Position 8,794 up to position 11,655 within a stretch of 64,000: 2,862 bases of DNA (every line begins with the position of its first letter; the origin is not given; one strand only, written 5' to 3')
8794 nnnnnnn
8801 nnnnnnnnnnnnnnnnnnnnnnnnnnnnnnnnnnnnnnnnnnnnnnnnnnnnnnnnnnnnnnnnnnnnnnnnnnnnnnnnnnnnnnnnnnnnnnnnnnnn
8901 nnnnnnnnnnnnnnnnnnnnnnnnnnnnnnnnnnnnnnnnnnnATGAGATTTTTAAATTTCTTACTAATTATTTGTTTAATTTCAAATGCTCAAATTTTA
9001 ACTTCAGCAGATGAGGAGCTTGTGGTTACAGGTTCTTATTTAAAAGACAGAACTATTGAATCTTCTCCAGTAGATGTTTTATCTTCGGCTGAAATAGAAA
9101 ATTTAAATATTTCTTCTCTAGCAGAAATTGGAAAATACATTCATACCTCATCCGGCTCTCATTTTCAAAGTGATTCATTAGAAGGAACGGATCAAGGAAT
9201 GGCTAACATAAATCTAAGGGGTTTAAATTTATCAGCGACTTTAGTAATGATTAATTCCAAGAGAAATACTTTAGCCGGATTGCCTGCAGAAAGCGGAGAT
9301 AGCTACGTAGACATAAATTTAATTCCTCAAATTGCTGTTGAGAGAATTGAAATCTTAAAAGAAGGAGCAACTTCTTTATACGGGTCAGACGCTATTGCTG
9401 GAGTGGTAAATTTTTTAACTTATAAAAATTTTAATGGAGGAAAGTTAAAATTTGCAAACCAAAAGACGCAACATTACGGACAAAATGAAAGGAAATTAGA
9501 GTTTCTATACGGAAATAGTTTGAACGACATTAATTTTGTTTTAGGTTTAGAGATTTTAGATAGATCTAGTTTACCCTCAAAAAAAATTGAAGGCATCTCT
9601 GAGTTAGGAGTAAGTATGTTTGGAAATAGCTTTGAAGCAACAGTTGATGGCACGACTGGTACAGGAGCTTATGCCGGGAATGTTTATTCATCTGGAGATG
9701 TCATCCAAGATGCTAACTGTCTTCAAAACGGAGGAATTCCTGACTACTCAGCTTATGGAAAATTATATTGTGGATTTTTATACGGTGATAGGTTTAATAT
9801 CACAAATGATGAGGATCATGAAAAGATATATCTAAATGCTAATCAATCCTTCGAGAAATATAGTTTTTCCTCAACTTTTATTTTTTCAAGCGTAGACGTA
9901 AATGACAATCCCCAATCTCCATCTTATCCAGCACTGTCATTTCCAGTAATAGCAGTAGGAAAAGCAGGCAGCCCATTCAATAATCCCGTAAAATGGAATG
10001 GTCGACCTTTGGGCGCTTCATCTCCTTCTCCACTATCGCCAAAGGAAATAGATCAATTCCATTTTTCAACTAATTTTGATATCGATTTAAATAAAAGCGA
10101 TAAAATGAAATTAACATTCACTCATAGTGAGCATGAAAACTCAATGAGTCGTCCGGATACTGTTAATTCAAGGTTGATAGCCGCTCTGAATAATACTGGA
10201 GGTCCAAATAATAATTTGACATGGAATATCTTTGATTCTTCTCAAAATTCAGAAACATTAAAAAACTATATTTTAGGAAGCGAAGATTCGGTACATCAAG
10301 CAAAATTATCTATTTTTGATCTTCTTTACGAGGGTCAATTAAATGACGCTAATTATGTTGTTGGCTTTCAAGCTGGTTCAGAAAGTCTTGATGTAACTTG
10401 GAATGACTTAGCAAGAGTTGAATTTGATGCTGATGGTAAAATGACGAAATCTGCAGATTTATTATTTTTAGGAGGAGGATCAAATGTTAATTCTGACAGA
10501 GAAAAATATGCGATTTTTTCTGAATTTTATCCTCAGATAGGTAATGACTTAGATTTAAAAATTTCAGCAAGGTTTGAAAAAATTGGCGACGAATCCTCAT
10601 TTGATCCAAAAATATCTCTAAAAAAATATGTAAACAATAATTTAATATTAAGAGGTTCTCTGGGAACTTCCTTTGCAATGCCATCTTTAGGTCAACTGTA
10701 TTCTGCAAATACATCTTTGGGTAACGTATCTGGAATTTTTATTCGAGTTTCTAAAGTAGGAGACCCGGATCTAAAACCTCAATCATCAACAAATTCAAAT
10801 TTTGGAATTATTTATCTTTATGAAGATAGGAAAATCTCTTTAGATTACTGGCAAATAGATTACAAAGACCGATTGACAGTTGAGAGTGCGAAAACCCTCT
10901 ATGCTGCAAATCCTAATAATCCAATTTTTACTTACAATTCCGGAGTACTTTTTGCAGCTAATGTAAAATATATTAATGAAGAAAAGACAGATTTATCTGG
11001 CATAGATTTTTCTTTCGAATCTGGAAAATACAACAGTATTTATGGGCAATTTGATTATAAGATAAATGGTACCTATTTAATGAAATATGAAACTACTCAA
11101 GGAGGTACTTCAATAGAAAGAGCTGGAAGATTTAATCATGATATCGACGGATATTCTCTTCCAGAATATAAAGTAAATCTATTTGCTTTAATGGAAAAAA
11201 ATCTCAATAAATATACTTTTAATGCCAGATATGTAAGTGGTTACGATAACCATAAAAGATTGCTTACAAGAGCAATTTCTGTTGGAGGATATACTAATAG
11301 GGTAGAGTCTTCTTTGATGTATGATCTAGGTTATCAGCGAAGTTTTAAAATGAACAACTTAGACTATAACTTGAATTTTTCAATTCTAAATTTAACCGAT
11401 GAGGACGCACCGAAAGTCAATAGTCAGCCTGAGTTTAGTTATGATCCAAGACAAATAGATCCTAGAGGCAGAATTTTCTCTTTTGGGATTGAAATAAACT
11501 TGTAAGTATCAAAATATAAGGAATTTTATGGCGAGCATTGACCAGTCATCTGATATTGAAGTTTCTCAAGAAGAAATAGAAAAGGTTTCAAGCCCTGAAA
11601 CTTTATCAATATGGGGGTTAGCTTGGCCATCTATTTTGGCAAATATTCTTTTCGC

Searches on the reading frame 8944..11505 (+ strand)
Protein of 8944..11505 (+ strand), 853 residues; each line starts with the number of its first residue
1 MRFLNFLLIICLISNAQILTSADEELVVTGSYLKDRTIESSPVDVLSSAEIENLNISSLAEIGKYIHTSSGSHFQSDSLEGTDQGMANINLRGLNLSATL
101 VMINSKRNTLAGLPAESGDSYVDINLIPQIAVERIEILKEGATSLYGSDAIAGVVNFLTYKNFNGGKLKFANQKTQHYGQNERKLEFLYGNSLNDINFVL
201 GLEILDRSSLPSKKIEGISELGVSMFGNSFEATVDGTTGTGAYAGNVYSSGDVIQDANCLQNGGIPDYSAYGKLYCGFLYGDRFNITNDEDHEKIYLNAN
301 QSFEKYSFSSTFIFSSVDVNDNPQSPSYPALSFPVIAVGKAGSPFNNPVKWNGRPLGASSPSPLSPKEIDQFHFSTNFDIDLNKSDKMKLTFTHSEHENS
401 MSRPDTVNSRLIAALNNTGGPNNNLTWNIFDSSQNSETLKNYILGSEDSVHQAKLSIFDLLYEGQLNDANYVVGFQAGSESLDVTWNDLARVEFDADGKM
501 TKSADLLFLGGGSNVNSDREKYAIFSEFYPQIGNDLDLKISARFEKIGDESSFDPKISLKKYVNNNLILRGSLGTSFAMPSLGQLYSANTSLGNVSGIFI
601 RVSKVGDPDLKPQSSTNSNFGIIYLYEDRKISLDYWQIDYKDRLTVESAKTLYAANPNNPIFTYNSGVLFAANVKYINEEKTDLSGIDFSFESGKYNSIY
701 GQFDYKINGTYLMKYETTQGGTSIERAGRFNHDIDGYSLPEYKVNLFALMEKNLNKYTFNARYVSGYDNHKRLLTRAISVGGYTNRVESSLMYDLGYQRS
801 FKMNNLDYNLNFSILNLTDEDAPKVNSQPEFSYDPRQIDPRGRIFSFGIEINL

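Call 5: search_protein_families(library=pfam, proteins=[window:8944-11505:+], max_evalue=1)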
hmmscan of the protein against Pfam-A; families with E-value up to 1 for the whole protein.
window:8944-11505:+ (853 aa): 2 families
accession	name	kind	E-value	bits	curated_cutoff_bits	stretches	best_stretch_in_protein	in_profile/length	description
PF00593.30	TonB_dep_Rec_b-barrel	-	4.7e-21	76.6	27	1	366-817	55-436/436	TonB dependent receptor-like, beta-barrel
PF07715.20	Plug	-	3.7e-14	53.6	23.9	1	41-154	7-107/107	TonB-dependent Receptor Plug Domain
